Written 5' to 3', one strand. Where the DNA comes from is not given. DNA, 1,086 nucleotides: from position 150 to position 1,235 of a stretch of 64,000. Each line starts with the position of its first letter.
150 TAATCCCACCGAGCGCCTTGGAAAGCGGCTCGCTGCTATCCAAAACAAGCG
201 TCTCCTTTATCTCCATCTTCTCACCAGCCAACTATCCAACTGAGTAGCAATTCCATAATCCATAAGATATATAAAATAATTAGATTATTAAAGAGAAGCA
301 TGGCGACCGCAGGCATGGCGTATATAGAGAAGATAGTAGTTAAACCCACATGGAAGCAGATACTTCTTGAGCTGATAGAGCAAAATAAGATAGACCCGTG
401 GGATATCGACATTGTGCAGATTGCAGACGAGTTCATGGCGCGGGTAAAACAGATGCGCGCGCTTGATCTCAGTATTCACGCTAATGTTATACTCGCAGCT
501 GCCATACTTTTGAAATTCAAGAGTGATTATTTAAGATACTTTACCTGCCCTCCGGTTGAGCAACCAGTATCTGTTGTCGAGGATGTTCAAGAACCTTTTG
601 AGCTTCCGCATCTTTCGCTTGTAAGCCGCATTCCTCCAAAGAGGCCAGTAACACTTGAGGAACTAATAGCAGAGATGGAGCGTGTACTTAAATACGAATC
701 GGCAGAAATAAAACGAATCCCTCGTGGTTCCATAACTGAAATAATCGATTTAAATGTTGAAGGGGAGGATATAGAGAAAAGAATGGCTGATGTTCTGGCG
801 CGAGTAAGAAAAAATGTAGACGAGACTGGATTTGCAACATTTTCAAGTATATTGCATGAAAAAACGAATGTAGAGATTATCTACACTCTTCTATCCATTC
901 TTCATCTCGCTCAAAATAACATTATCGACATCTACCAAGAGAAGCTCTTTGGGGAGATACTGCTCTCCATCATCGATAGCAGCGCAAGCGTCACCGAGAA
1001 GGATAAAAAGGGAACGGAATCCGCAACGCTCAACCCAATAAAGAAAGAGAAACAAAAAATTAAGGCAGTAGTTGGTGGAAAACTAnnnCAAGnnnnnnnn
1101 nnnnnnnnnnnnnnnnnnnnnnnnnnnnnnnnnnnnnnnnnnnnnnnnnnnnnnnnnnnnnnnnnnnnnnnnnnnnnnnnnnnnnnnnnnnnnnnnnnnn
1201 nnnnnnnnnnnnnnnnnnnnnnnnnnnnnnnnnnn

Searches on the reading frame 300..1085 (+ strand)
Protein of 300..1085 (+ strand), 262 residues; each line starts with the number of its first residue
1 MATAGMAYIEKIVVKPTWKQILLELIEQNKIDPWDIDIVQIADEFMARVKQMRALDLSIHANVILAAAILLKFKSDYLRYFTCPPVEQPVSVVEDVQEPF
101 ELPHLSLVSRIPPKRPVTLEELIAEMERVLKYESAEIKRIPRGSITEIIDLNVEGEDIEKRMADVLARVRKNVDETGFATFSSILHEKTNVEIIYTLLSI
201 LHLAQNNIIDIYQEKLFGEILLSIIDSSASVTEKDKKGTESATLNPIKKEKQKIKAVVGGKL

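Call 22: find_encoding_contigs(protein=window:300-1085:+, flank=10000, max_places=4)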
Protein window:300-1085:+ (262 aa): 3 contigs read that carry it; 3 places shown.
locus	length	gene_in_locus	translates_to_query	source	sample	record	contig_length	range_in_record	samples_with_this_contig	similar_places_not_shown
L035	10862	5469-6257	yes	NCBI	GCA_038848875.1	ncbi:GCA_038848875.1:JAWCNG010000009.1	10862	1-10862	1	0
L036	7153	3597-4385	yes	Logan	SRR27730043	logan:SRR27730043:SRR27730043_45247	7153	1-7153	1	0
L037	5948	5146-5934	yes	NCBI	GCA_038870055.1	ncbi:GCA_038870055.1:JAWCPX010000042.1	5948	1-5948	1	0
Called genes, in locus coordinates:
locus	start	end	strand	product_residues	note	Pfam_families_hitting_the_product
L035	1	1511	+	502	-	?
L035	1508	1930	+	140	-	-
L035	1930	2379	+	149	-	-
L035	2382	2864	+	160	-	-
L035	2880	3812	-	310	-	PF07786:HGSNAT_cat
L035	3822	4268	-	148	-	-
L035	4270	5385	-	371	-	PF00571:CBS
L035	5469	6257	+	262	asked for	PF02616:SMC_ScpA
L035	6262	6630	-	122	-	PF04472:SepF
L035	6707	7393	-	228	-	PF06745:ATPase, PF23442:DUF7125 (weak)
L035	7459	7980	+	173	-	-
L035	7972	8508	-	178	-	PF01994:Trm56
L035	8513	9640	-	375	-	PF07690:MFS_1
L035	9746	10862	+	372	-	PF01926:MMR_HSR1 (weak), PF08438:YGR210-like_G4, PF02824:TGS (weak)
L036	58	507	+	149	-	-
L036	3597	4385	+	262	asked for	PF02616:SMC_ScpA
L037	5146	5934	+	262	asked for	PF02616:SMC_ScpA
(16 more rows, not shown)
